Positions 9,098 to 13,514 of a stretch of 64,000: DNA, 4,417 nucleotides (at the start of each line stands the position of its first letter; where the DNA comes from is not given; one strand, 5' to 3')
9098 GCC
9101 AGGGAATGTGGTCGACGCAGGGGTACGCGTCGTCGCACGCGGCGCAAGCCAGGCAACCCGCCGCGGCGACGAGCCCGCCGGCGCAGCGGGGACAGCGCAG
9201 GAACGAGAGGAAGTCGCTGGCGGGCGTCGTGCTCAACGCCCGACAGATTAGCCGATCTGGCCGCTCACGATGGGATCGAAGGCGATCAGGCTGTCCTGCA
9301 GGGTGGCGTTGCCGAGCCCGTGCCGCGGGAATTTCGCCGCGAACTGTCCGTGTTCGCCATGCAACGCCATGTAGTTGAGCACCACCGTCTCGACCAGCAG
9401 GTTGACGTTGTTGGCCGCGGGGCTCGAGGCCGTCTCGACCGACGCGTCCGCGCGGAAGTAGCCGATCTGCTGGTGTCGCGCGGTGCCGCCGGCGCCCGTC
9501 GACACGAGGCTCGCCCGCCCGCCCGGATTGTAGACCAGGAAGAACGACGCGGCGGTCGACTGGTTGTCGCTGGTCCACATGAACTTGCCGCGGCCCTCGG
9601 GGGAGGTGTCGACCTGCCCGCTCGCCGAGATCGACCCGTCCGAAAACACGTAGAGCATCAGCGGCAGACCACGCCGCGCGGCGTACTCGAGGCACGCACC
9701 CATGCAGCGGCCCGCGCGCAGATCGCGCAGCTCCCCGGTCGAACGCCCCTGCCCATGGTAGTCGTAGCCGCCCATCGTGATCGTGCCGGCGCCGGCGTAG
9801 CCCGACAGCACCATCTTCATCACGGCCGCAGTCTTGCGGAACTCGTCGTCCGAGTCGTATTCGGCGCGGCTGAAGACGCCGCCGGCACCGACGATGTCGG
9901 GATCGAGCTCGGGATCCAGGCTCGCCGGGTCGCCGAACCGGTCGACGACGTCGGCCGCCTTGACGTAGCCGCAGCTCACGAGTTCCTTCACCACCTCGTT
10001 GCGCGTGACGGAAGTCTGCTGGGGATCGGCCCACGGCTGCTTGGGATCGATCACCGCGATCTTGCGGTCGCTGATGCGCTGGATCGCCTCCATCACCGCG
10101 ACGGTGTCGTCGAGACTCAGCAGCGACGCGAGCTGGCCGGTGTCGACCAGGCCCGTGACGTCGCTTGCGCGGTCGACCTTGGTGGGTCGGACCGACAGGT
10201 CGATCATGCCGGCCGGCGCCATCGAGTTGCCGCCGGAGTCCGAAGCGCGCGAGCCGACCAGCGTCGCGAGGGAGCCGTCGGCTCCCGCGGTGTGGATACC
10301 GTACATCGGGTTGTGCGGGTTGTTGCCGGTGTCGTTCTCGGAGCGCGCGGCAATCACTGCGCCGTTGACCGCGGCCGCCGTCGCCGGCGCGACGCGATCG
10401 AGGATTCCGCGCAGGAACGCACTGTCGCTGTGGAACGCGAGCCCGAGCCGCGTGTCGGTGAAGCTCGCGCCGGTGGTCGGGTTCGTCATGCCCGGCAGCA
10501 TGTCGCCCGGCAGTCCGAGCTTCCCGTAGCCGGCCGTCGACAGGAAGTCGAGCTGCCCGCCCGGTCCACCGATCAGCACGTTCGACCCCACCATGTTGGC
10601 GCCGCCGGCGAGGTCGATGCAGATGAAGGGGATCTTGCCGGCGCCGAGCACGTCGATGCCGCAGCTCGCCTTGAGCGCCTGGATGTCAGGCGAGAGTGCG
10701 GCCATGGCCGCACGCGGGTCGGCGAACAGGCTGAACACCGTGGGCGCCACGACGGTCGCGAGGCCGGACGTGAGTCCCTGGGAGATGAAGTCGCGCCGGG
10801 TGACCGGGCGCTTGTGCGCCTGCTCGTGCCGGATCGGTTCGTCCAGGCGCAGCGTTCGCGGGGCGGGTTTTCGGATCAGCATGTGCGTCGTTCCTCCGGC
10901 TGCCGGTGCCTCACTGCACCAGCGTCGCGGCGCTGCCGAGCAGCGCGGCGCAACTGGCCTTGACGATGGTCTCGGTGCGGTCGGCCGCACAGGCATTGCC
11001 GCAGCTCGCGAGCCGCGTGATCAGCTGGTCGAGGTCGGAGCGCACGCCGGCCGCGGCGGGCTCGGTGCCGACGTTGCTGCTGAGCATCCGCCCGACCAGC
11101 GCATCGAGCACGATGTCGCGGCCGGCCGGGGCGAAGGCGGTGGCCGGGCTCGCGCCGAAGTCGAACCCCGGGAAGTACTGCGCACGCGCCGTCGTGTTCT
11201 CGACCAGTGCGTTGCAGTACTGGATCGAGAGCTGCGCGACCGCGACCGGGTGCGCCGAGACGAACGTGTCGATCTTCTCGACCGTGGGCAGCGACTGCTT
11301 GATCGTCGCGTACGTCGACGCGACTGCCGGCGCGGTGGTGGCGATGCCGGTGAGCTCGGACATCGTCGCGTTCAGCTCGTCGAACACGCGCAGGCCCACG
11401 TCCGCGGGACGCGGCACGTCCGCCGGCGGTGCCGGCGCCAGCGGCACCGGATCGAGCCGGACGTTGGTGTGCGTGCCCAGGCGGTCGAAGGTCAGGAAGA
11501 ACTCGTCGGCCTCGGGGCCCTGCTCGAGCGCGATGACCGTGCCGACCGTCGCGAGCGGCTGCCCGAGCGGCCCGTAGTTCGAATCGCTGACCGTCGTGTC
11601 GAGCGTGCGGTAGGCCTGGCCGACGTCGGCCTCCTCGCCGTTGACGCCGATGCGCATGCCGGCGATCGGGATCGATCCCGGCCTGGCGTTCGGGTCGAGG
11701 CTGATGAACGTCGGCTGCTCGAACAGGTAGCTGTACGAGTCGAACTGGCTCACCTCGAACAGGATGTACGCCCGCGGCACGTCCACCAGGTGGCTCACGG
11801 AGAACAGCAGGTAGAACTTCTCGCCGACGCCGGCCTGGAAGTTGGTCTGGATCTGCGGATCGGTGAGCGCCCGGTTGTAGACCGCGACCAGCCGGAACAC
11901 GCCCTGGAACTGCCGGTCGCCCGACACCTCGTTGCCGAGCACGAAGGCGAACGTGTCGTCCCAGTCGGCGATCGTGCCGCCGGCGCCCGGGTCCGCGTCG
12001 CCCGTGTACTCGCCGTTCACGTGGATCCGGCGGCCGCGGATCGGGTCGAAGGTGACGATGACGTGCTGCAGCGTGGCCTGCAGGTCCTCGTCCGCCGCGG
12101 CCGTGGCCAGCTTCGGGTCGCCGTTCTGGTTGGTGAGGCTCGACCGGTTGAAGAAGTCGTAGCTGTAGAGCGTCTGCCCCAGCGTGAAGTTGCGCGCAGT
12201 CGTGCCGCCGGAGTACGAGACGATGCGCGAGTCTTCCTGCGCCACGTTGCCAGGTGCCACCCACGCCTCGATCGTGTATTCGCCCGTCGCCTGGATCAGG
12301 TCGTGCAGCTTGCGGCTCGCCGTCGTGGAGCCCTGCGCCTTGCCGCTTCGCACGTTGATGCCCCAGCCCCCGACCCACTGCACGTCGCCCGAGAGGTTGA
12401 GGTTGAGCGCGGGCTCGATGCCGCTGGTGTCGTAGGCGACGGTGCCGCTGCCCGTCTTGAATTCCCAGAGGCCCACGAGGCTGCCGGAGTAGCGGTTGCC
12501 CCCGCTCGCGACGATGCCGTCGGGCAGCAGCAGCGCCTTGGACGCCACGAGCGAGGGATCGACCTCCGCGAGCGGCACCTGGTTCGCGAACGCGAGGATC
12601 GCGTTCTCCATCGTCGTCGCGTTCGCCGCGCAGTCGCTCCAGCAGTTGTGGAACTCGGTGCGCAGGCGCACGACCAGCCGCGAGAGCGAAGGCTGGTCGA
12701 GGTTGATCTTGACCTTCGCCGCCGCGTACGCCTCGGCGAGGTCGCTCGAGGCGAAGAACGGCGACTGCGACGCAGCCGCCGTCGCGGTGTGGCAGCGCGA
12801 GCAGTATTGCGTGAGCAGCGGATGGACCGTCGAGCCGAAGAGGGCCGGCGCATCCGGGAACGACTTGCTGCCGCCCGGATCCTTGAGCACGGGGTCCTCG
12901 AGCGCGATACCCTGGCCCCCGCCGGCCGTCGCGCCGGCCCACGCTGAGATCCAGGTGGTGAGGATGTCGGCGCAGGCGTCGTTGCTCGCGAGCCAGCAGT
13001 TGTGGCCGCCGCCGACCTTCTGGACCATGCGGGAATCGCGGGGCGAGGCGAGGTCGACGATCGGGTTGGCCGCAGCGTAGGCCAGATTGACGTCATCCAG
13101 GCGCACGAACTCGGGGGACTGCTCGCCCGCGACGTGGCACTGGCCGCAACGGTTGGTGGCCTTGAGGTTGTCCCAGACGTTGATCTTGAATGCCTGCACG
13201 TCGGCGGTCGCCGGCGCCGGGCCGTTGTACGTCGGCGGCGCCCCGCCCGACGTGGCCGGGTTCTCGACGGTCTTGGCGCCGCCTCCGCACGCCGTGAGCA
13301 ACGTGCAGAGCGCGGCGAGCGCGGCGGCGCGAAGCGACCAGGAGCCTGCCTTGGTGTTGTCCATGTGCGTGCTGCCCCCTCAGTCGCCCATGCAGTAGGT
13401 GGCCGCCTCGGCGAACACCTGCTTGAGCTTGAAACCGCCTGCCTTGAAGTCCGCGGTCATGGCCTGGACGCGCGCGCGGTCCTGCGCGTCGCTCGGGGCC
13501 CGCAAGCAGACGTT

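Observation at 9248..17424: Divergently transcribed core of four exported proteins (Tat-signal protein, 2xCxxCH+LamG lipoprotein, 1xCxxCH protein, beta-propeller+2xCxxCH lipoprotein) with no characterised function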

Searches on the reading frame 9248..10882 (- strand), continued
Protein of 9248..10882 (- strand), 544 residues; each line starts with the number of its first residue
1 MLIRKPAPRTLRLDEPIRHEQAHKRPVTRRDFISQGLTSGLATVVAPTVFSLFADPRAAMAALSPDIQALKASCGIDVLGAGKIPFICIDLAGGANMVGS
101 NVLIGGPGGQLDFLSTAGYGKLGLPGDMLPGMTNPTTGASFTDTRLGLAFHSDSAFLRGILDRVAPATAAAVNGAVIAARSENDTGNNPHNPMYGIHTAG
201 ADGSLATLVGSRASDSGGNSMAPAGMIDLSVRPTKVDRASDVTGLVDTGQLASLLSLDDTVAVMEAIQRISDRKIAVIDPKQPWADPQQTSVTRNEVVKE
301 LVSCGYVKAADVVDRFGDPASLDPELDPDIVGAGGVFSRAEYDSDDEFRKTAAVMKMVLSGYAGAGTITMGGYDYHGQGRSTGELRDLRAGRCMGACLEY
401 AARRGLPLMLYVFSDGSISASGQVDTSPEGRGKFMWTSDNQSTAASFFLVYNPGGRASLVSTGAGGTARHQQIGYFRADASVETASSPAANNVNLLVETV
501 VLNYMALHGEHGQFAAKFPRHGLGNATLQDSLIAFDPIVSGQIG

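Call 40: find_encoding_contigs(protein=P0340, flank=8000, max_places=3)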
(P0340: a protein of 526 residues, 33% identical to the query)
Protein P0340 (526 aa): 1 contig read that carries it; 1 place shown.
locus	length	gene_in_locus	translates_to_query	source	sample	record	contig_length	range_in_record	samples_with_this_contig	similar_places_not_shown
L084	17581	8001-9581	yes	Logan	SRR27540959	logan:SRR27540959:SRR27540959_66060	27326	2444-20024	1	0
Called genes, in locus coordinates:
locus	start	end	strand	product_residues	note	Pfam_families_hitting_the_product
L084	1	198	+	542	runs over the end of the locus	-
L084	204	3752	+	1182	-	PF11845:Tll0287-like (faint)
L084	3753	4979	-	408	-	PF08241:Methyltransf_11 (faint)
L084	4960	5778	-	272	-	PF01252:Peptidase_A8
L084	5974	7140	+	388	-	-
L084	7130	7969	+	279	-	-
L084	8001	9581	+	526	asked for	-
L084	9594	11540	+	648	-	-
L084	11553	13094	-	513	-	PF00221:Lyase_aromatic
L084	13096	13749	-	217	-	PF00834:Ribul_P_3_epim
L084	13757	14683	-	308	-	PF00551:Formyl_trans_N, PF02911:Formyl_trans_C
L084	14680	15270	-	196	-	PF01327:Pep_deformylase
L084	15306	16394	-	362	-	PF03739:LptF_LptG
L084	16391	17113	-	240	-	-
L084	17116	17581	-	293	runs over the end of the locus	-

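Call 45: find_encoding_contigs(protein=P0323, flank=9000, max_places=2)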
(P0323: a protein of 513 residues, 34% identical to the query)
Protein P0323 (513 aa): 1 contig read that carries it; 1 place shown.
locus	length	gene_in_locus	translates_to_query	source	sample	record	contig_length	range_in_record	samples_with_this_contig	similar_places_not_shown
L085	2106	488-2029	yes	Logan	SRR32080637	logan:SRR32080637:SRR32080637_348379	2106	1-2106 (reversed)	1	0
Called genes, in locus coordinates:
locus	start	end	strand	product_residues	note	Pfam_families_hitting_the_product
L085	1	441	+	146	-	?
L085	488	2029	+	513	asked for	-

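Call 46: find_encoding_contigs(protein=P0385, flank=9000, max_places=2)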
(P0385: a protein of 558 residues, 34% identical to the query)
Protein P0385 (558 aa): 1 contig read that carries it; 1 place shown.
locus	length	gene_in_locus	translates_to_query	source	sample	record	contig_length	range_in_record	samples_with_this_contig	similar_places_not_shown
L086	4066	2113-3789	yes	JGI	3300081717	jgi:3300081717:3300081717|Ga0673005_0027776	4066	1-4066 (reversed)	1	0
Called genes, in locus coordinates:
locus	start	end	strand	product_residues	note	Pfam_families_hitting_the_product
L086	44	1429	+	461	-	-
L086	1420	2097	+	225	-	-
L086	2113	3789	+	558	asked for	-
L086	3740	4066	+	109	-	?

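Call 58: search_protein_families(library=pfam, proteins=[L083:1423-2103:+, L084:7130-7969:+, L083:3793-5184:+, L083:5221-6309:+, L084:204-3752:+, L084:9594-11540:+, L086:44-1429:+, L086:1420-2097:+], max_evalue=1)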
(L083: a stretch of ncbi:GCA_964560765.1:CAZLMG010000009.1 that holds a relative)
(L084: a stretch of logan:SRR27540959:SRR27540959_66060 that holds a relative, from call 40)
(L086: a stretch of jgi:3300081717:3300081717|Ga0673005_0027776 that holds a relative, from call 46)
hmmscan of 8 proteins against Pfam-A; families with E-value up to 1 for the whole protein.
L083:1423-2103:+ (226 aa): 0 families

L084:7130-7969:+ (279 aa): 2 families
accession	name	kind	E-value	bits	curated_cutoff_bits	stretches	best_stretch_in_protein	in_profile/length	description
PF05950.16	Orthopox_A36R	-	0.08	13.5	25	1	120-192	27-103/158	Orthopoxvirus A36R protein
PF05971.18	Methyltransf_10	-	0.16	11.7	23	1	216-269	62-114/299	RNA methyltransferase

L083:3793-5184:+ (463 aa): 4 families
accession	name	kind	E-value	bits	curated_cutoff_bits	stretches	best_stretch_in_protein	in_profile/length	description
PF25275.1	Golvesin_C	-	0.00018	22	31.6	1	197-270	10-78/132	Golvesin C-terminal domain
PF18573.7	BclA_C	-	0.035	14.4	38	1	237-272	38-73/128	BclA C-terminal domain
PF13442.11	Cytochrome_CBB3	-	0.054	14.3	27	1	73-97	9-33/68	Cytochrome C oxidase, cbb3-type, subunit III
PF16820.11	PKD_3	-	0.17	12.2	26.3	1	231-254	44-67/68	PKD-like domain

L083:5221-6309:+ (362 aa): 3 families
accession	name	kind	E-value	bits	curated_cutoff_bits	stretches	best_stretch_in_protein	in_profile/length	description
PF06537.16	DHOR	-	0.025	13.5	22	1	265-309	343-387/499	Di-haem oxidoreductase, putative peroxidase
PF13442.11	Cytochrome_CBB3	-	0.1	13.4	27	0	289-301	6-18/68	Cytochrome C oxidase, cbb3-type, subunit III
PF13435.11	Cytochrome_C554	-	0.11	13.9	20.8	0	39-82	38-83/84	Cytochrome c554 and c-prime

L084:204-3752:+ (1182 aa): 13 families
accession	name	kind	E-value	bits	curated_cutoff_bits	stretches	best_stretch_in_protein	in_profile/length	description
PF11845.13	Tll0287-like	-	3.9e-06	27.8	24.1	1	483-523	86-121/144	Tll0287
PF13442.11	Cytochrome_CBB3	-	7.8e-05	23.4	27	2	48-68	9-28/68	Cytochrome C oxidase, cbb3-type, subunit III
PF22297.1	PccH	-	0.0012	19.4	24.4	1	41-65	2-26/133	PccH Cytochrome c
PF14522.11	Cytochrome_C7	-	0.0069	16.6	24.8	0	917-931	12-54/67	Cytochrome c7 and related cytochrome c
PF14376.11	Haem_bd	-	0.011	16.2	27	1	497-522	34-58/133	Haem-binding domain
PF13435.11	Cytochrome_C554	-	0.034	15.5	20.8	0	500-527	45-72/84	Cytochrome c554 and c-prime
PF22113.1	Mtrc-MtrF_II-IV_dom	-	0.045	13.7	30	0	36-66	67-97/176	Outer membrane cytochrome MtrC/MtrF-like, domains II/IV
PF25275.1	Golvesin_C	-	0.071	13.6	31.6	1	606-651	38-83/132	Golvesin C-terminal domain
PF13860.13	FlgD_ig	-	0.075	13.5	27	1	630-654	16-40/79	FlgD Ig-like domain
PF11974.14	bMG3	-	0.13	12.6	34.9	1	623-665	15-57/103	Bacterial alpha-2-macroglobulin MG3 domain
PF09699.15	Paired_CXXCH_1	-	0.17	12.1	20.6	0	47-66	3-22/41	Doubled CXXCH motif (Paired_CXXCH_1)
PF00034.26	Cytochrom_C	-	0.51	12.1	21.3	0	49-69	8-27/90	Cytochrome c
PF02085.21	Cytochrom_CIII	-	0.53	11.1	22.9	0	34-66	58-91/101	Class III cytochrome C family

L084:9594-11540:+ (648 aa): 6 families
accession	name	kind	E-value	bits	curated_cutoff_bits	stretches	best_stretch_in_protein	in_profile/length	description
PF13442.11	Cytochrome_CBB3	-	0.0092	16.7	27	0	82-135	13-46/68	Cytochrome C oxidase, cbb3-type, subunit III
PF00034.26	Cytochrom_C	-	0.0096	17.7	21.3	0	220-268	9-57/90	Cytochrome c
PF22113.1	Mtrc-MtrF_II-IV_dom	-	0.029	14.3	30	0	205-243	105-143/176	Outer membrane cytochrome MtrC/MtrF-like, domains II/IV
PF09699.15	Paired_CXXCH_1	-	0.1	12.7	20.6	0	76-89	25-38/41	Doubled CXXCH motif (Paired_CXXCH_1)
PF07657.19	MNNL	-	0.11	12.5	22.5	1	375-411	79-115/157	N terminus of Notch ligand C2-like domain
PF14522.11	Cytochrome_C7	-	0.14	12.4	24.8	0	219-231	12-24/67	Cytochrome c7 and related cytochrome c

L086:44-1429:+ (461 aa): 2 families
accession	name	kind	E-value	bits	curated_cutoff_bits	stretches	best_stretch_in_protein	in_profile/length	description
PF07627.16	PSCyt3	-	0.1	13.3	27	1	298-321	66-89/98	Protein of unknown function (DUF1588)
PF13442.11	Cytochrome_CBB3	-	0.16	12.8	27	1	298-312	9-21/68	Cytochrome C oxidase, cbb3-type, subunit III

L086:1420-2097:+ (225 aa): 1 family
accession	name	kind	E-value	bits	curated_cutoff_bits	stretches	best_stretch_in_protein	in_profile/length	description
PF09436.16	DUF2016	-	0.16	12.2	24.3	1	137-164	11-38/74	Domain of unknown function (DUF2016)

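Call 89: find_encoding_contigs(protein=P0241, flank=10000, max_places=1)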
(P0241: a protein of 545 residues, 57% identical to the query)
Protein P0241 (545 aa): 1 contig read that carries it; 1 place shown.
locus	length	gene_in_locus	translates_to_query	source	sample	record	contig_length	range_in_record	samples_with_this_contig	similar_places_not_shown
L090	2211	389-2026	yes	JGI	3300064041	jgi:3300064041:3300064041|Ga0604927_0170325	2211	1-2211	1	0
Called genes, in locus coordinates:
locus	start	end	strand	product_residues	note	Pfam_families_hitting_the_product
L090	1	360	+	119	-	?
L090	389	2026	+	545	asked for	-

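Call 90: find_encoding_contigs(protein=P0271, flank=10000, max_places=1)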
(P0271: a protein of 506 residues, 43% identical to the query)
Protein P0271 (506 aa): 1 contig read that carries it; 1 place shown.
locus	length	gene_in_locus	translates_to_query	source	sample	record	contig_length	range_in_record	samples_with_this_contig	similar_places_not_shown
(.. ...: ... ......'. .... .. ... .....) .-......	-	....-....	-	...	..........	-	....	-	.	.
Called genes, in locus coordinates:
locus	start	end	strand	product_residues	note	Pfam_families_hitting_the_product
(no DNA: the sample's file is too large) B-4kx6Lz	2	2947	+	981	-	?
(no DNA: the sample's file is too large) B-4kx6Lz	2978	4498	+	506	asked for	-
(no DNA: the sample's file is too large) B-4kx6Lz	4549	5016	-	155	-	PF03692:CxxCxxCC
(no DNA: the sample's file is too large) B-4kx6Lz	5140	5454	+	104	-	PF00440:TetR_N (faint)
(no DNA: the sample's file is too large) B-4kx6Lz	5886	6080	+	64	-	PF00313:CSD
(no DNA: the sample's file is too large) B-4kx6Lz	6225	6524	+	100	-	?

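Call 91: find_encoding_contigs(protein=P0284, flank=10000, max_places=1)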
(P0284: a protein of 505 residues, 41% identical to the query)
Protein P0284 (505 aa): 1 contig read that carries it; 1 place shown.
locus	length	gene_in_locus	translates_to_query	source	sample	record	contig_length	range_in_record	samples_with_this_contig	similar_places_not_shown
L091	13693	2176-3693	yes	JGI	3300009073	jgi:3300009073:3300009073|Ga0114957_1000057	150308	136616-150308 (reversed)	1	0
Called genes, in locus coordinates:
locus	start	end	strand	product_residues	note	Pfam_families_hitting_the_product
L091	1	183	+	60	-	?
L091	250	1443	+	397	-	-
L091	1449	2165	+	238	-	-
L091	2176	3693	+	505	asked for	-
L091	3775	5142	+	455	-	PF07942:CARME (weak), PF05175:MTS (faint)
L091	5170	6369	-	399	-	PF00108:Thiolase_N, PF02803:Thiolase_C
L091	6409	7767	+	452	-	PF00202:Aminotran_3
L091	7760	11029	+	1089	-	PF00202:Aminotran_3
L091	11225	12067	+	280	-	PF03417:AAT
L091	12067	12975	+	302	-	PF01144:CoA_trans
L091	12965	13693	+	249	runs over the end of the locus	PF01144:CoA_trans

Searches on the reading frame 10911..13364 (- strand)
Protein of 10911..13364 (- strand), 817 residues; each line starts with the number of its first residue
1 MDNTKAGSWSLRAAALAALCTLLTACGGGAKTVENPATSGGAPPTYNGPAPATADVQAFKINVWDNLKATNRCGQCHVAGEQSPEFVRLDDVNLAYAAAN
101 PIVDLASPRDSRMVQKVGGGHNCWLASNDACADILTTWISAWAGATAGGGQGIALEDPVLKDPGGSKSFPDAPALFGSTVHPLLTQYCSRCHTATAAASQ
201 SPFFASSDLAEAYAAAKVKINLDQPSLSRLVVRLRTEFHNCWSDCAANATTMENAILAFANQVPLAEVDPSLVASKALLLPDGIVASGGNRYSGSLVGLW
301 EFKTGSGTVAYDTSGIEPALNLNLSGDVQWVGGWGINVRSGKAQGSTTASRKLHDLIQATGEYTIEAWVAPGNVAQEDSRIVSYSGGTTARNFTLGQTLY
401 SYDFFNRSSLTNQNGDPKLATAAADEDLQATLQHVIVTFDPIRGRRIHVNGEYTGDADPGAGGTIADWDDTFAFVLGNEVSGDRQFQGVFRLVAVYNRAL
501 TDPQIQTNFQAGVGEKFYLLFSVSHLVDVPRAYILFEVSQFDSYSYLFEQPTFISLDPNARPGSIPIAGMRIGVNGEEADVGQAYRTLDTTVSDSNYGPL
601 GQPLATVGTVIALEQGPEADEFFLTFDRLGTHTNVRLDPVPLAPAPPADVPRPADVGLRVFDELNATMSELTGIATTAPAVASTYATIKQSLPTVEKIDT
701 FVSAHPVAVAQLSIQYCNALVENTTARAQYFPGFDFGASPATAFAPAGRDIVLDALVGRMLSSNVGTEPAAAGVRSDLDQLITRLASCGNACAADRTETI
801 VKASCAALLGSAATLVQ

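Call 3: search_protein_families(library=pfam, proteins=[window:10911-13364:-], max_evalue=0.1)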
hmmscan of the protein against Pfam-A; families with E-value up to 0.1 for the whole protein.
window:10911-13364:- (817 aa): 2 families
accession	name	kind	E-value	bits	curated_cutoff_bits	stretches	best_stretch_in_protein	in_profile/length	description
PF13385.13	Laminin_G_3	-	4e-20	72.9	27.6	1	352-506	8-151/151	Concanavalin A-like lectin/glucanases superfamily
PF13442.11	Cytochrome_CBB3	-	0.056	14.2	27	0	183-216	9-39/68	Cytochrome C oxidase, cbb3-type, subunit III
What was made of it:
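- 10911..13364 (-): B: 817-aa lipoprotein, a fusion of three parts. (1) Two tandem heme modules (CGQCH...GGHNCW and CSRCH...EFHNCW, about residues 45-270). (2) A LamG domain (residues 352-506, 11847..12311). (3) A C-terminal domain 'Bc' (about residues 656-815, 10920..11399) that is a separate small lipoprotein in distant clusters. Call 3: Laminin_G_3 E=4e-20.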

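Call 4: search_protein_families(library=ncbifam, proteins=[window:10911-13364:-], max_evalue=0.1)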
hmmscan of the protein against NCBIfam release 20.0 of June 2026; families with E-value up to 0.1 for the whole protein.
window:10911-13364:- (817 aa): 1 family
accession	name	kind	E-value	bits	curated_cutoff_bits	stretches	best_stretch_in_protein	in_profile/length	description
TIGR01904.2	GSu_C4xC__C2xCH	domain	0.014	15.2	27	0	57-83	37-62/73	CxxxxCH/CxxCH domain c-type cytochrome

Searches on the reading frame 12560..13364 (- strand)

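Call 58: search_protein_families(library=pfam, proteins=[window:12560-13364:-], max_evalue=1)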
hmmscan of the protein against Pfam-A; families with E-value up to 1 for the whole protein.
window:12560-13364:- (268 aa): 6 families
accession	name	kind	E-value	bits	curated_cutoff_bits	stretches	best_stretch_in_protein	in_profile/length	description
PF13442.11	Cytochrome_CBB3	-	0.005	17.6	27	1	183-217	9-40/68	Cytochrome C oxidase, cbb3-type, subunit III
PF14522.11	Cytochrome_C7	-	0.0092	16.2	24.8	0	185-197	13-25/67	Cytochrome c7 and related cytochrome c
PF13435.11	Cytochrome_C554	-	0.019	16.3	20.8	0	61-90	39-68/84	Cytochrome c554 and c-prime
PF14376.11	Haem_bd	-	0.042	14.2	27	0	180-219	34-70/133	Haem-binding domain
PF09698.15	GSu_C4xC__C2xCH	-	0.049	14.8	21.7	1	52-77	22-36/36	Geobacter CxxxxCH...CXXCH motif (GSu_C4xC__C2xCH)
PF09699.15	Paired_CXXCH_1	-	0.071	13.3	20.6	0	182-200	3-21/41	Doubled CXXCH motif (Paired_CXXCH_1)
